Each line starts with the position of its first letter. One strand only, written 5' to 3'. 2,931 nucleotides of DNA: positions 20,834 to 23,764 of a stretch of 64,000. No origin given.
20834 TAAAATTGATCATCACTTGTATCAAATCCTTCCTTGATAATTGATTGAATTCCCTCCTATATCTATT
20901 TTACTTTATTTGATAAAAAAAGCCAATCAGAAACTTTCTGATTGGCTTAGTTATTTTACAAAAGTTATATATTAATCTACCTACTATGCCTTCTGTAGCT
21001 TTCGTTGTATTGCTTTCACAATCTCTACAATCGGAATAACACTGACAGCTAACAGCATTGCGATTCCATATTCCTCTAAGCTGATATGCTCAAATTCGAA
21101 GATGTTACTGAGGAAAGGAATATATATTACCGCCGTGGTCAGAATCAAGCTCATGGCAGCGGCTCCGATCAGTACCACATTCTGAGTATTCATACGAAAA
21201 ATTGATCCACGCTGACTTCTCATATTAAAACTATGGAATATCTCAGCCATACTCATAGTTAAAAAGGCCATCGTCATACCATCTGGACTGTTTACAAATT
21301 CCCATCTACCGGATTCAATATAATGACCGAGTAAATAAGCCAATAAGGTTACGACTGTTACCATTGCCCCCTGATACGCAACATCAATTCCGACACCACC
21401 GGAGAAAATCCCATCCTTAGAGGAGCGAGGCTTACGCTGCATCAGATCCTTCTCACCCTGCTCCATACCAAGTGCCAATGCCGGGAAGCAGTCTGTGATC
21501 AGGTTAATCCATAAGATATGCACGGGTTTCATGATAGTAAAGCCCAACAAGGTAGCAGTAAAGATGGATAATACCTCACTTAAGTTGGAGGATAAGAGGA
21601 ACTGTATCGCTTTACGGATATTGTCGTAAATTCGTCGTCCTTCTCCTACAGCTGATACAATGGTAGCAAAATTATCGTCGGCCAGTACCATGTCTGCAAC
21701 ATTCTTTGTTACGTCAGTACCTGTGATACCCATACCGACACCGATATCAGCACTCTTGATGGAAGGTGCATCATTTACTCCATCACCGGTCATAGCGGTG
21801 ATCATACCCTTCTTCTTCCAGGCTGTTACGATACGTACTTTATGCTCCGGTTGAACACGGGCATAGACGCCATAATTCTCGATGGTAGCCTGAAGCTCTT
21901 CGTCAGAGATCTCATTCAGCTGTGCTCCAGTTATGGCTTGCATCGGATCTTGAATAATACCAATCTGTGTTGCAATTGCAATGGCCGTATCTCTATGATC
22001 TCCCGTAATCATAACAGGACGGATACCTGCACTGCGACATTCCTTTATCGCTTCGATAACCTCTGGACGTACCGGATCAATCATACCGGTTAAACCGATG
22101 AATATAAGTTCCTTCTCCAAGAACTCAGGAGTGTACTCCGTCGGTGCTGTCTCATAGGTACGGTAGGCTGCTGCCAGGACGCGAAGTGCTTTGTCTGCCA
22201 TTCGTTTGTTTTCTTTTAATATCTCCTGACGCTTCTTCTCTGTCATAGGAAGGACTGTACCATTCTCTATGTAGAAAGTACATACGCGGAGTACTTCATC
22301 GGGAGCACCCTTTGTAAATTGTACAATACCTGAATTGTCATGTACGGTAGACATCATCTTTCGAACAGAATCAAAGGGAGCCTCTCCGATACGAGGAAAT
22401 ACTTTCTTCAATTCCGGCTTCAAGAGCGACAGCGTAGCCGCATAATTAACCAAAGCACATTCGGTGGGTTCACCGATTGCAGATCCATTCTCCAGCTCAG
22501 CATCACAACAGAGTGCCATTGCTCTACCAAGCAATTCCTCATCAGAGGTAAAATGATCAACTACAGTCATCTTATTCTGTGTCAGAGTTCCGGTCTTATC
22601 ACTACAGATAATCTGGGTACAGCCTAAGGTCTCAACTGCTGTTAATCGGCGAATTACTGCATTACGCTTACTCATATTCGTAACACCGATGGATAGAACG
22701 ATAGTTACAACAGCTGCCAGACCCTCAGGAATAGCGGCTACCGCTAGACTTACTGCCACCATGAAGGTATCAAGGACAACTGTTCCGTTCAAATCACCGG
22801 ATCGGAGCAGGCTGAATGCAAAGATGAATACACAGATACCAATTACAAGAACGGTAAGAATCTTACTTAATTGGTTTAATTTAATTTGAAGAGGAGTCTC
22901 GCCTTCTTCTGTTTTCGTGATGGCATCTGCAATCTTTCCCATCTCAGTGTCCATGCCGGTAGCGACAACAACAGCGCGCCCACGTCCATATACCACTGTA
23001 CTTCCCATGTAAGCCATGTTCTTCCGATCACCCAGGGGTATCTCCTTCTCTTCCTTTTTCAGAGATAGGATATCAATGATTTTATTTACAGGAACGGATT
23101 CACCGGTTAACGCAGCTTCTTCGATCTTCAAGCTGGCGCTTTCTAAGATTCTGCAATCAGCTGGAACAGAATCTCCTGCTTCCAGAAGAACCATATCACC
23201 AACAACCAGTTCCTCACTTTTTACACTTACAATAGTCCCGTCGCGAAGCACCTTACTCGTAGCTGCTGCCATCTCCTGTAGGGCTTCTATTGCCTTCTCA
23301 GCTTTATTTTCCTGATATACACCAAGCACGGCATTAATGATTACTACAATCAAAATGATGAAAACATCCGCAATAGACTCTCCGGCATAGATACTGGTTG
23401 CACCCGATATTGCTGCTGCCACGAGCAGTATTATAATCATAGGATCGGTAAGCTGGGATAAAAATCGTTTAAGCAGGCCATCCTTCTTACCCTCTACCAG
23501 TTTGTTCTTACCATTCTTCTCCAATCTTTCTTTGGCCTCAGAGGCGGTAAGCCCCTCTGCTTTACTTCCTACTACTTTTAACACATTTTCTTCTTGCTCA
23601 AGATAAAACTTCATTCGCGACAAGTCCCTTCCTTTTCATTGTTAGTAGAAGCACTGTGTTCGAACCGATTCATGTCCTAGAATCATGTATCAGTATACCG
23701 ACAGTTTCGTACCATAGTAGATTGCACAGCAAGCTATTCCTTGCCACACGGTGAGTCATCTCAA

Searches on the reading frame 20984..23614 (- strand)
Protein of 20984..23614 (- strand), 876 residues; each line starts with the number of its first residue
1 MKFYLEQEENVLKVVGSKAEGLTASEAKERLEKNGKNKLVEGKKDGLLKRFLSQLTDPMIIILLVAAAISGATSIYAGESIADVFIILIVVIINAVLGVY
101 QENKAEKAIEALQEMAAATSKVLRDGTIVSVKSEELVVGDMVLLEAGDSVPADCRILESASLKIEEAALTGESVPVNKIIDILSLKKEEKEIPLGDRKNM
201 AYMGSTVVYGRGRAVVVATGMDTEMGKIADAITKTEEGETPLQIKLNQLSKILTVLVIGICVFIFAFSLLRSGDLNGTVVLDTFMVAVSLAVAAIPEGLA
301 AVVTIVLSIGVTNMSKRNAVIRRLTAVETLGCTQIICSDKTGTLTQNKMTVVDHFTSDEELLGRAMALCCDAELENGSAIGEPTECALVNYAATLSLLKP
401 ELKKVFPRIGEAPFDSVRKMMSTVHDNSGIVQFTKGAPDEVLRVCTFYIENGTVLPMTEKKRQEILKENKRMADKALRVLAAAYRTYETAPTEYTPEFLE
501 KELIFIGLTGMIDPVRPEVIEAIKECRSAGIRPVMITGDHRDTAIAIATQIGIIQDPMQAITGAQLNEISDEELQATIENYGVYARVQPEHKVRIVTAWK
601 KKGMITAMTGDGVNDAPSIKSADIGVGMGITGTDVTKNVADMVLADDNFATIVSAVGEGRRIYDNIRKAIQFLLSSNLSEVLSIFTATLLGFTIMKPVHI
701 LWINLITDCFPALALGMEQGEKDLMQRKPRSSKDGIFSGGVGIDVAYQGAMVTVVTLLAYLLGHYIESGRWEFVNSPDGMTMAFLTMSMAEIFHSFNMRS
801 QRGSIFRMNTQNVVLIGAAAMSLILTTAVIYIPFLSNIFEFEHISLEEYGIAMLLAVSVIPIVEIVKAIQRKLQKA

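Call 7: search_protein_families(library=ncbifam, proteins=[window:20984-23614:-])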
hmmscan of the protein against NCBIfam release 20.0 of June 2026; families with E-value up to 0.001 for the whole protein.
window:20984-23614:- (876 aa): 23 families
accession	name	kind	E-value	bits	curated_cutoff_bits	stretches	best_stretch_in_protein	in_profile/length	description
TIGR01522.1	ATPase-IIA2_Ca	equivalog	3.1e-196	653.8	798.3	1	8-872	10-852/854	calcium-transporting P-type ATPase, PMR1-type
TIGR01116.1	ATPase-IIA1_Ca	equivalog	6.5e-193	643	703.4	1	52-871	2-799/799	calcium-translocating P-type ATPase, SERCA-type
TIGR01523.1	ATPase-IID_K-Na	equivalog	9.6e-155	516.7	645.05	3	371-875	448-994/997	potassium/sodium efflux P-type ATPase, fungal-type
TIGR01517.1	ATPase-IIB_Ca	equivalog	1.1e-142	477.1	507.05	1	12-869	46-879/882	calcium-translocating P-type ATPase, PMCA-type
TIGR01106.1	ATPase-IIC_X-K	subfamily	5e-137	458.3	946.1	3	9-359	24-369/997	Na,H/K antiporter P-type ATPase subunit alpha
TIGR01524.1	ATPase-IIIB_Mg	equivalog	9.6e-133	443.9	610.75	1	6-733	18-730/867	magnesium-translocating P-type ATPase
TIGR01647.1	ATPase-IIIA_H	equivalog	3.3e-127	425.6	615.5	1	21-829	1-752/755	plasma-membrane proton-efflux P-type ATPase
NF011702.0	PRK15122.1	subfamily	1.1e-118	397.5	975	1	7-850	35-879/907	magnesium-translocating P-type ATPase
TIGR01494.1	ATPase_P-type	subfamily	8.9e-97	324.5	62.3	4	577-692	359-468/478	HAD-IC family P-type ATPase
TIGR01525.1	ATPase-IB_hvy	subfamily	3.7e-73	247.3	346.25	2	65-555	5-428/560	heavy metal translocating P-type ATPase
TIGR01657.1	P-ATPase-V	hypoth_equivalog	7.2e-65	219.1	618.25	3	10-352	129-469/1055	ATP13A2 family polyamine export P-type ATPase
TIGR01512.1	ATPase-IB2_Cd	subfamily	1.9e-54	185.2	313.5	3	64-354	4-255/494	cadmium family heavy metal-translocating P-type ATPase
TIGR01511.1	ATPase-IB1_Cu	subfamily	1.4e-44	152.9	397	3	56-371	17-299/542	copper-translocating P-type ATPase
NF008262.1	PRK11033.1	equivalog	8.1e-43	146.9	1005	3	64-394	182-482/731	zinc/cadmium/mercury/lead-transporting ATPase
NF033775.1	P_type_ZntA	exception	7.4e-36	123.7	1240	2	62-398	184-491/732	Zn(II)/Cd(II)/Pb(II) translocating P-type ATPase ZntA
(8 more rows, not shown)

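Call 8: find_related_loci(query=window:20984-23614:-, collection=genome_contigs, flank=4000)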
Query window:20984-23614:- (876 aa) in genome_contigs; peptide patterns used: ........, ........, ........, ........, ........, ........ (x = any residue, [..] = any of these).
600 stretches matched a pattern (row limit reached: there are more); 589 encode a relative of the query (tblastn E <= 1e-3); the best 80 are kept; 80 distinct loci.
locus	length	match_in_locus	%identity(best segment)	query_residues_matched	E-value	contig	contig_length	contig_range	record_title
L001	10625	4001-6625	92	1-875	0e+0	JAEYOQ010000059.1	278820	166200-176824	MAG: Bacillota bacterium isolate OH_CBB_15 k127_43011, whole genome shotgun sequence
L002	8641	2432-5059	91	1-876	0e+0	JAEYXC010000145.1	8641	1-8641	MAG: Bacillota bacterium isolate OH_CBlB_295 k127_3517664, whole genome shotgun sequence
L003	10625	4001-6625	85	1-875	0e+0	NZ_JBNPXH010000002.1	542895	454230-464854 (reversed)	Anaerotaenia torta strain DSM 100431 Ga0415261_02, whole genome shotgun sequence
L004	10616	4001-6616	88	1-872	0e+0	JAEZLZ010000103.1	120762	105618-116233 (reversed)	MAG: Bacillota bacterium isolate OH_CDB_90 k127_255690, whole genome shotgun sequence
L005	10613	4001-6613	83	1-870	0e+0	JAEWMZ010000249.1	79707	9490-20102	MAG: Bacillota bacterium isolate OH_PDB_15 k127_1089862, whole genome shotgun sequence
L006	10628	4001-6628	75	1-875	0e+0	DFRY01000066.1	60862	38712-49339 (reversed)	MAG TPA_asm: Ruminococcaceae bacterium UBA3451 UBA3451_contig_907, whole genome shotgun sequence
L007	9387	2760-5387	74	1-875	0e+0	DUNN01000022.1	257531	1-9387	MAG TPA_asm: Clostridiales bacterium isolate AS05jafATM_78 66474_AS05, whole genome shotgun sequence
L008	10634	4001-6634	75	1-875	0e+0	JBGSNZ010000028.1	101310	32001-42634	MAG: Acetivibrio sp. isolate JTS-AC268 k141_2223465, whole genome shotgun sequence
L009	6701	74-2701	74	1-875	0e+0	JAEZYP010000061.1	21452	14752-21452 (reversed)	MAG: Bacillota bacterium isolate OH_PFB_242 k127_1083875, whole genome shotgun sequence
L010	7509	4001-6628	74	1-875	0e+0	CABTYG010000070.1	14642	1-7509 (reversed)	MAG TPA_asm: uncultured Clostridium sp. isolate MGYG-HGUT-03769 genome assembly, contig: GUT_GENOME243814_70, whole geno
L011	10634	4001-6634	75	1-876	0e+0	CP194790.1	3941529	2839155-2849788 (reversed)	Caproiciproducens sp. R1 chromosome, complete genome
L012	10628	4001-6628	73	1-875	0e+0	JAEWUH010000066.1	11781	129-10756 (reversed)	MAG: Bacillota bacterium isolate OH_SDB_177 k127_671062, whole genome shotgun sequence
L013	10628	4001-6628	76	1-875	0e+0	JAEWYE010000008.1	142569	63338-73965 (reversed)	MAG: Bacillota bacterium isolate OH_SFB_161 k127_1108180, whole genome shotgun sequence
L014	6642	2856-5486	72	1-875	0e+0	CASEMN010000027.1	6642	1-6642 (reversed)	uncultured Oscillospiraceae bacterium isolate O76_L3_328328_idba_bin.61 genome assembly, contig: O76_L3_328328_idba_bin.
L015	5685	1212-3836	73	1-873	0e+0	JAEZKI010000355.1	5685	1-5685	MAG: Bacillota bacterium isolate OH_CDB_270 k127_1729917, whole genome shotgun sequence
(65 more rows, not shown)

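Call 32: search_solved_structures(query=window:20984-23614:-, max_evalue=1e-50, show_alignments=2)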
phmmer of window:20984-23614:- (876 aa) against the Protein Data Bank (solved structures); distinct sequences matched with E-value up to 1e-50: 70 (the best 60 are shown).
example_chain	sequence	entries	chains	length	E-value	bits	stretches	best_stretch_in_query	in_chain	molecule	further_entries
6zhf_A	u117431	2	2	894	9.3e-205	685.1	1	18-874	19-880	Calcium-transporting ATPase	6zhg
9euq_A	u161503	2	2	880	1.1e-204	684.8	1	18-873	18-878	Calcium-transporting ATPase lmo0841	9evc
6zhh_A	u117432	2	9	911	2.3e-202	677.2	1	18-874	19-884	Calcium-transporting ATPase | Calcium-transporting ATPase lmo0841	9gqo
8iww_A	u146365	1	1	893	7.2e-151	506.9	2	364-875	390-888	Calcium-transporting ATPase type 2C member 1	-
8iwp_A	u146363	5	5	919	8.2e-151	506.7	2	364-875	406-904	Calcium-transporting ATPase type 2C member 1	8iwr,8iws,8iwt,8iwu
7yag_A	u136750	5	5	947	9.5e-151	506.5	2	364-875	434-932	Calcium-transporting ATPase type 2C member 1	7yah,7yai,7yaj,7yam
1iwo_A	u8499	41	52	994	1.2e-150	506.1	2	429-755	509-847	Sarcoplasmic/endoplasmic reticulum calcium ATPase 1 | Sarcoplasmic/endoplasmic reticulum calcium ATPase 1a | Sarcoplasmic/endoplasmic reticulum calcium ATPase 1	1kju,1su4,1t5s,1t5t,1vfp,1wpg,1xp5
2dqs_A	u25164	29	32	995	1.2e-150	506.1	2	429-755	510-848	Sarcoplasmic/endoplasmic reticulum calcium ATPase 1 | SERCA1a | SARCOPLASMIC ENDOPLASMIC RETICULUM CALCIUM ATPASE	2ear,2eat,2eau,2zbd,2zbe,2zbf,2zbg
3w5b_A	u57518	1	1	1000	1.3e-150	506.1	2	429-755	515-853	SERCA1a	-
4bew_A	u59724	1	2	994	1.3e-150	506.1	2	429-755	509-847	SARCOPLASMIC/ENDOPLASMIC RETICULUM CALCIUM ATPASE 1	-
27qy_A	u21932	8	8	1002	1.3e-150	506.1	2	429-755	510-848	Sarcoplasmic/endoplasmic reticulum calcium ATPase 1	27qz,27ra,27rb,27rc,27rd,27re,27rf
8owa_A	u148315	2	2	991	1.8e-150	505.6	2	429-755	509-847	Sarcoplasmic/endoplasmic reticulum calcium ATPase 1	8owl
4nab_A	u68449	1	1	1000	2.4e-150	505.2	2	429-872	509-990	Sarcoplasmic/endoplasmic reticulum calcium ATPase 1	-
5zmw_A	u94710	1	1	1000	2.9e-150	504.9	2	429-755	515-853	Sarcoplasmic/endoplasmic reticulum calcium ATPase 1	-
6rb2_A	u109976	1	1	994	8.7e-150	503.3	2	429-755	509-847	Sarcoplasmic/endoplasmic reticulum calcium ATPase 1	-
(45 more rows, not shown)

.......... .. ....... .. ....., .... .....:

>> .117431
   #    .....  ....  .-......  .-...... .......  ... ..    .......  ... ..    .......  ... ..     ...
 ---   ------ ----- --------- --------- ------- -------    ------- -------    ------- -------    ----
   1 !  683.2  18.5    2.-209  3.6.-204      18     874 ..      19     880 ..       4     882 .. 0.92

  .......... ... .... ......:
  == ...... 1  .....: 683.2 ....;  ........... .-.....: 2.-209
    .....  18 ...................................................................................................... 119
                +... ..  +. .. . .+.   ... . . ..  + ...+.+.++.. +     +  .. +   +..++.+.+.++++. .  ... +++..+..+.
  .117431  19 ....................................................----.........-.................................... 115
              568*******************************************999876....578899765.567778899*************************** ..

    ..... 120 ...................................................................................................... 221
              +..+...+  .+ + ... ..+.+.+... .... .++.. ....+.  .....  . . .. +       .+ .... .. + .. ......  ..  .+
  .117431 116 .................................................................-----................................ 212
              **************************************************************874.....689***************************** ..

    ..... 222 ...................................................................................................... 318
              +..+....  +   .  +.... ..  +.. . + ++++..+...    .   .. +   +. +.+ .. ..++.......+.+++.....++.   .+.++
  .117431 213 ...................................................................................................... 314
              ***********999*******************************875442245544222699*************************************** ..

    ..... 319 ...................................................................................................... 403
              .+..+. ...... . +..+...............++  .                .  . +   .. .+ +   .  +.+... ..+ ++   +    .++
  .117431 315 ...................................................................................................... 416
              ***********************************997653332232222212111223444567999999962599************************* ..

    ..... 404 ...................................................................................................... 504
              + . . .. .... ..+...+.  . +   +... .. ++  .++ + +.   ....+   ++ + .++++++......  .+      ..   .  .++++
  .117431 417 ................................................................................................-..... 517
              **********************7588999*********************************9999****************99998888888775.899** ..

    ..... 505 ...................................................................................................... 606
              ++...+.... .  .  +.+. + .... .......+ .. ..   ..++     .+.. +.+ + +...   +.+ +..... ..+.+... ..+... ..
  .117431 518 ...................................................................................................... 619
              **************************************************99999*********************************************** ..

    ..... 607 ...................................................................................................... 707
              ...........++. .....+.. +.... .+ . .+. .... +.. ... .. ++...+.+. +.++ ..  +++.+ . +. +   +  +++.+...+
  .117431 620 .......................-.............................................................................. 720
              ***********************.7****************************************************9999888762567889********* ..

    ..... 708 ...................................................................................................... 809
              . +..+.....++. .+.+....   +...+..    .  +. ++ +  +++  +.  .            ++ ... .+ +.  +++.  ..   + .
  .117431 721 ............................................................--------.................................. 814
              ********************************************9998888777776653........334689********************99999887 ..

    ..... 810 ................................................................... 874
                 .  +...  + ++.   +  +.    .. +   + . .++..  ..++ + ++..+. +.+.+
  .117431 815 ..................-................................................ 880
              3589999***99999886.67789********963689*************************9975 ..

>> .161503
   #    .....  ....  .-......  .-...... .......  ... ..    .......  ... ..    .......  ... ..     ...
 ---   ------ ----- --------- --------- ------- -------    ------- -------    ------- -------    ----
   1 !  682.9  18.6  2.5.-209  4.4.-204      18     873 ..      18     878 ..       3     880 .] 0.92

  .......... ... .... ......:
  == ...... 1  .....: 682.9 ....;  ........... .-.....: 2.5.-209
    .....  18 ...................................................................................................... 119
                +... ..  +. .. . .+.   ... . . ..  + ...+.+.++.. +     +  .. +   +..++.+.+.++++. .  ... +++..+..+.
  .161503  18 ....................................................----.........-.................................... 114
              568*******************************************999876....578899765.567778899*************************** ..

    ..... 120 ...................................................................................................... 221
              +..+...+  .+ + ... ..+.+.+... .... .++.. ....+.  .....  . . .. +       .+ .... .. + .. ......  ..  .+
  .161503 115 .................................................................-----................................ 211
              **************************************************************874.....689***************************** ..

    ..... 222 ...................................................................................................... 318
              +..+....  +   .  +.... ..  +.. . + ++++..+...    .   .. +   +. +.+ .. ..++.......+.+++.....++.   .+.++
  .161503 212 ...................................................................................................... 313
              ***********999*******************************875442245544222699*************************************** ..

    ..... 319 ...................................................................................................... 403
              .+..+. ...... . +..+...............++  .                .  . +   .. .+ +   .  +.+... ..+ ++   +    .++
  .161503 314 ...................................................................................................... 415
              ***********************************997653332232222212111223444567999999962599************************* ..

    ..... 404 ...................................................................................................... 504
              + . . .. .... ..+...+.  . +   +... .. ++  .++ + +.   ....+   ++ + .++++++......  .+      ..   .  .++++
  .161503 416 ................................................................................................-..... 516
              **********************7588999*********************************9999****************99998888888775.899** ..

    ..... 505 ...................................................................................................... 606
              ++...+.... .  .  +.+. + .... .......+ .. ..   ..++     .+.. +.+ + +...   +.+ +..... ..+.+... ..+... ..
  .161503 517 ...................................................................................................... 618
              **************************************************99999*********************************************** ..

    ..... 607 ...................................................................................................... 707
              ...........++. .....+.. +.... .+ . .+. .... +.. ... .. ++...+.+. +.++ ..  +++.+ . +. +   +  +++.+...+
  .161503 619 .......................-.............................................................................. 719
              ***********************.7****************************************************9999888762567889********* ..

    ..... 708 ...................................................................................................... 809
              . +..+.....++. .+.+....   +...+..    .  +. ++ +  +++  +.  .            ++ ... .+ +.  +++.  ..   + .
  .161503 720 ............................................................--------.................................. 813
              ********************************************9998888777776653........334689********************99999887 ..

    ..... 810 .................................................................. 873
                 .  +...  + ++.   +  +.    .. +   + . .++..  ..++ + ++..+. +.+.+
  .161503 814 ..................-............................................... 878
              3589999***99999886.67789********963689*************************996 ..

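Call 48: search_protein_families(library=pfam, proteins=[window:20984-23614:-], max_evalue=0.001)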
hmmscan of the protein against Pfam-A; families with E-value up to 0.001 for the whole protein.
window:20984-23614:- (876 aa): 6 families
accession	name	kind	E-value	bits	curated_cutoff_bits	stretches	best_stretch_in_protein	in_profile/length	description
PF00122.25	E1-E2_ATPase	-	6e-55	186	28.1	1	115-317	2-181/181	E1-E2 ATPase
PF00689.26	Cation_ATPase_C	-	7.7e-52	176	27.3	1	693-869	2-175/175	Cation transporting ATPase, C-terminus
PF00690.31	Cation_ATPase_N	-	3.4e-19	68.7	20.4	1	7-70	5-69/69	Cation transporter/ATPase, N-terminus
PF13246.12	Cation_ATPase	-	2.7e-18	66.2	21.7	1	368-448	2-91/91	Cation transport ATPase (P-type)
PF00702.32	Hydrolase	-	2.7e-17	64.2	26.4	1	335-623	3-191/191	haloacid dehalogenase-like hydrolase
PF08282.18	Hydrolase_3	-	0.00043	20.5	20.9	0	606-652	206-251/255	haloacid dehalogenase-like hydrolase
